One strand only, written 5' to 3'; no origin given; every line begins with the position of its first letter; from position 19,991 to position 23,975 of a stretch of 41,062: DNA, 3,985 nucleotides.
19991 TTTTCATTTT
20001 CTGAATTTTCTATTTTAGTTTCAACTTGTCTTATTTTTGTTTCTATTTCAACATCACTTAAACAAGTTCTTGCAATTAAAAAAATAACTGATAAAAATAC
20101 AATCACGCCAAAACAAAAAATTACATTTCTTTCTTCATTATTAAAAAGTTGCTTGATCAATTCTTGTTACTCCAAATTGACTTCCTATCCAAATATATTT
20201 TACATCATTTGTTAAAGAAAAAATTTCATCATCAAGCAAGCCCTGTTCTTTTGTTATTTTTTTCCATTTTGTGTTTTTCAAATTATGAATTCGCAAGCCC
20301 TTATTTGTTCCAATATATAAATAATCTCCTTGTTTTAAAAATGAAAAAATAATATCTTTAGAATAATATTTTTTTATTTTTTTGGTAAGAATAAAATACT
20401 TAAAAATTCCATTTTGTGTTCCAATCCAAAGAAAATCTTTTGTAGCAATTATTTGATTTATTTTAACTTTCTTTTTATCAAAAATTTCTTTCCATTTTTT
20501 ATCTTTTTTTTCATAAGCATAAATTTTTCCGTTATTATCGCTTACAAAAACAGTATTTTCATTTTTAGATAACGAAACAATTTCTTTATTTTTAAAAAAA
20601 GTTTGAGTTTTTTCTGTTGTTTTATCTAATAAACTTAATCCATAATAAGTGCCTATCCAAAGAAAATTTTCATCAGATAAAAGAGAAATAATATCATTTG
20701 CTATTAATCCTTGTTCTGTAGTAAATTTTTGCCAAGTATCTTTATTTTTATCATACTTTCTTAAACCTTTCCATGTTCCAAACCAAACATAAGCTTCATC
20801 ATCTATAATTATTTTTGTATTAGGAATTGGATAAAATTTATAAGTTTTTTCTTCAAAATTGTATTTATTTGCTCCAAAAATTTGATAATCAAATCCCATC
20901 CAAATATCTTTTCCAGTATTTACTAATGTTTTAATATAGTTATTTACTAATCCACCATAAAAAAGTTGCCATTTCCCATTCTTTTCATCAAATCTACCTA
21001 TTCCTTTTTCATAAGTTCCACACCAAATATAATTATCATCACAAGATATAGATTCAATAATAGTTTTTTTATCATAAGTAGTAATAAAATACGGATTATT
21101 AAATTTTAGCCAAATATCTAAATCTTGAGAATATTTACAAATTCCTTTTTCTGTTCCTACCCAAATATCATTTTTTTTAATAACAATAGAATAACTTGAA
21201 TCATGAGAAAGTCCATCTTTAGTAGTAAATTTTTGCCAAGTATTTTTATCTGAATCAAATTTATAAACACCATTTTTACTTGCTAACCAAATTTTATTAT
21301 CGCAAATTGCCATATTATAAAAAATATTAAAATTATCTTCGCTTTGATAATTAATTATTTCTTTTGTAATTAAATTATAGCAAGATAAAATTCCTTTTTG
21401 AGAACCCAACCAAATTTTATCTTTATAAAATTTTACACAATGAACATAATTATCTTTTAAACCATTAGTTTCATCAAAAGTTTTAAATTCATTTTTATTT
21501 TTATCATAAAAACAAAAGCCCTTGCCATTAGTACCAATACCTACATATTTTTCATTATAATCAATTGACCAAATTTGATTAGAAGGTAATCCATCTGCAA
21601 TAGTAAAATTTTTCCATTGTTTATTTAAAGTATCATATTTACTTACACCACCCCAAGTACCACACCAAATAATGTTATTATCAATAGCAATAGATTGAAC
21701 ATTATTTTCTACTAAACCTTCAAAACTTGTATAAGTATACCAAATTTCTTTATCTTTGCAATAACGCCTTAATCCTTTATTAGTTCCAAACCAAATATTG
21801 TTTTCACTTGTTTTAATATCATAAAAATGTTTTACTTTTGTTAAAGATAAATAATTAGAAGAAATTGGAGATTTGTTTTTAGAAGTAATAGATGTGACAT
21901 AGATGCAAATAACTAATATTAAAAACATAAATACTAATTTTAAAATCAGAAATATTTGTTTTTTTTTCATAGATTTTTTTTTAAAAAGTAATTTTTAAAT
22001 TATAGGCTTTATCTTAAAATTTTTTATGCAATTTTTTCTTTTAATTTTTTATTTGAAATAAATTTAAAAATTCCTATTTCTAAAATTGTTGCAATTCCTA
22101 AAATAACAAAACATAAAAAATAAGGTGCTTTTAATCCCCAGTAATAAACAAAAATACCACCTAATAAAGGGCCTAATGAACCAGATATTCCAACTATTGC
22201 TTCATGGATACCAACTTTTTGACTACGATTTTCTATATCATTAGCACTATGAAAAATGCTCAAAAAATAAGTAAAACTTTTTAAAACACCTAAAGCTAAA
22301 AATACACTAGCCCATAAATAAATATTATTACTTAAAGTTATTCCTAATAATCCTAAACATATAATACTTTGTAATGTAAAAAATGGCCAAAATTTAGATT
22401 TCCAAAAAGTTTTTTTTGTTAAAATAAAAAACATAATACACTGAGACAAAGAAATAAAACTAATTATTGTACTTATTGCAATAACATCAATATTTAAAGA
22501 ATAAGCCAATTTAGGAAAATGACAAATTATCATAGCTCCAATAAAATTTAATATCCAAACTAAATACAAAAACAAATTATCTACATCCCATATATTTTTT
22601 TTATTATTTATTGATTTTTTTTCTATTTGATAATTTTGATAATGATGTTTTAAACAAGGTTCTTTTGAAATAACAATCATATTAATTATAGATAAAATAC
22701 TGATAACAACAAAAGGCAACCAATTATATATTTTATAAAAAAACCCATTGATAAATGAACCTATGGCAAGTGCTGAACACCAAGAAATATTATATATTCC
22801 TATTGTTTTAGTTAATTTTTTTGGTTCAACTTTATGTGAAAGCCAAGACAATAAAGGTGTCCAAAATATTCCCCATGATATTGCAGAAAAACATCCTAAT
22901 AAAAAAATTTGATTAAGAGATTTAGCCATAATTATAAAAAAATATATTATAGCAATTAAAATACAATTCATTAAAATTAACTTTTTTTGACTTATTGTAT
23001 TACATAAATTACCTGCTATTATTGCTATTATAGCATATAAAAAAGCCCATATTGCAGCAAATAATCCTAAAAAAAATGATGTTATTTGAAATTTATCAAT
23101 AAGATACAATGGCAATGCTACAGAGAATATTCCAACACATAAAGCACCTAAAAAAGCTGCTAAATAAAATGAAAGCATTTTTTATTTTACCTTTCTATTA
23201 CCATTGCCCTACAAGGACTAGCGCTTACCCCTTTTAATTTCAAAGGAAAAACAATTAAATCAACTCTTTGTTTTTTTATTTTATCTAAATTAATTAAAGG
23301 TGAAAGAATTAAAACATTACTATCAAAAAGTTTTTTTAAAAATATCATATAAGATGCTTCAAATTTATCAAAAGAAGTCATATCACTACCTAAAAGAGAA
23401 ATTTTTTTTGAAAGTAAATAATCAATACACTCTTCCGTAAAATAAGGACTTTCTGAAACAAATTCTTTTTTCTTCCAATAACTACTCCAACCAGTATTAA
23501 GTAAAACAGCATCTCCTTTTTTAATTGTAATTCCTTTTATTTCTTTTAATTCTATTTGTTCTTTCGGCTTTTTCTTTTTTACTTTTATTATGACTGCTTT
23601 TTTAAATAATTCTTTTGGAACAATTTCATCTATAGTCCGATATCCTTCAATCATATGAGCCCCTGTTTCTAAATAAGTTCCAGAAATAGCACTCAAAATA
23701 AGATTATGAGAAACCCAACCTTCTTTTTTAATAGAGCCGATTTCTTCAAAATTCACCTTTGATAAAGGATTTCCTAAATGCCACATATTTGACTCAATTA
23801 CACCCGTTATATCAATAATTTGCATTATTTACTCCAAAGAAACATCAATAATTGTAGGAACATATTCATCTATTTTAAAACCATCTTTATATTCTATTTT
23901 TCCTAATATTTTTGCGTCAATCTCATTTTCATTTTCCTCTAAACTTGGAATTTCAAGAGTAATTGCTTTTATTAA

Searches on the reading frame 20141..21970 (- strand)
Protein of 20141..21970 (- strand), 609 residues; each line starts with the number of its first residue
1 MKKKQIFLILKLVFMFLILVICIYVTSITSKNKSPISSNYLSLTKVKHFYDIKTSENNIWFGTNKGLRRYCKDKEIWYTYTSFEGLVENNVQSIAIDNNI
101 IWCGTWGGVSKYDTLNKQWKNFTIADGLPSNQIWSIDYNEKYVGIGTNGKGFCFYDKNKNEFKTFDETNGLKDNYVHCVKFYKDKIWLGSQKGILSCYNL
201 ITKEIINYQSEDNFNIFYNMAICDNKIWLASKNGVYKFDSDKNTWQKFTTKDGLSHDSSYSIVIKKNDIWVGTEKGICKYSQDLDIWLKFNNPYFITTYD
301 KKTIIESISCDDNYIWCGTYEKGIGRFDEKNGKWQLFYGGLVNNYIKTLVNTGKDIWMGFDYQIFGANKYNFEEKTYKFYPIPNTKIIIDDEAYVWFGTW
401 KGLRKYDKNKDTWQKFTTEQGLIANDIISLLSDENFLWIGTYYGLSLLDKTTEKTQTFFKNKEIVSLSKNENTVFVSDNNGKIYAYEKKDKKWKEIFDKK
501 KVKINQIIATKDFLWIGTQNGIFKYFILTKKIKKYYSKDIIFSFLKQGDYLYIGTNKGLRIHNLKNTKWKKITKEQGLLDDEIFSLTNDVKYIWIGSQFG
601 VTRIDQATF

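Call 48: search_protein_families(library=pfam, proteins=[window:20141-21970:-], max_evalue=0.01)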
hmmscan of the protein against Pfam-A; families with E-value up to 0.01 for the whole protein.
window:20141-21970:- (609 aa): 4 families
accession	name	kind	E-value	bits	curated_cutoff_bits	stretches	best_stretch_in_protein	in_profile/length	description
PF07494.17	Reg_prop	-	1.1e-14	53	20.4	0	421-442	1-23/24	Two component regulator propeller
PF24807.1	WD40_CDC20-Fz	-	1.9e-07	31.1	200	0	432-523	18-115/292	CDC20/Fizzy WD40 domain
PF25171.1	Beta-prop_WDR36-Utp21_1st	-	4.5e-06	26.7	80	0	87-207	26-144/266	WDR36/Utp21 first beta-propeller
PF23775.1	Beta-prop_RIG_2nd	-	0.0005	20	80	1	425-538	38-156/278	RIG second beta-propeller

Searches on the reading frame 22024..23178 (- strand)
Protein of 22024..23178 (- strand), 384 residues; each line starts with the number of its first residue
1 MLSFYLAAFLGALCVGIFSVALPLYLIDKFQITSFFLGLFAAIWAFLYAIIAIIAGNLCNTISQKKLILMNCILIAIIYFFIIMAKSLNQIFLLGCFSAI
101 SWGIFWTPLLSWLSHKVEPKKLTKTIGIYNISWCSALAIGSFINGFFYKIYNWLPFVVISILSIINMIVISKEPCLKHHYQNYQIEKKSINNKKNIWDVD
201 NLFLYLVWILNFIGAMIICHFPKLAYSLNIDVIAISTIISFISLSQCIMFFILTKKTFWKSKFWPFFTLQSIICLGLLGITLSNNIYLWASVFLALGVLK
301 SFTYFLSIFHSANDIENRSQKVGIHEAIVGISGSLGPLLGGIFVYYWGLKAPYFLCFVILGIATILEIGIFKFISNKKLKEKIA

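Call 48: search_protein_families(library=pfam, proteins=[window:22024-23178:-], max_evalue=0.01)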
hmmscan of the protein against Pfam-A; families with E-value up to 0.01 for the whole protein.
window:22024-23178:- (384 aa): 2 families
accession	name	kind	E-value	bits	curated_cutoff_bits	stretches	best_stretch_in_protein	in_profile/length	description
PF07690.21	MFS_1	-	2.8e-30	105.9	33.4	2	5-303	2-311/347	Major Facilitator Superfamily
PF12650.12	DUF3784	-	0.0069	17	28.1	1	115-172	35-92/94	Domain of unknown function (DUF3784)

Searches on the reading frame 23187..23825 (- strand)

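Call 48: search_protein_families(library=pfam, proteins=[window:23187-23825:-], max_evalue=0.01)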
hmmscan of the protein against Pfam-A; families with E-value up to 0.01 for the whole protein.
window:23187-23825:- (212 aa): 1 family
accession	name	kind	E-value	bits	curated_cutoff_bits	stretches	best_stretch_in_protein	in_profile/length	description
PF04199.19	Cyclase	-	9.2e-25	87.9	23.1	1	4-154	1-142/142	Putative cyclase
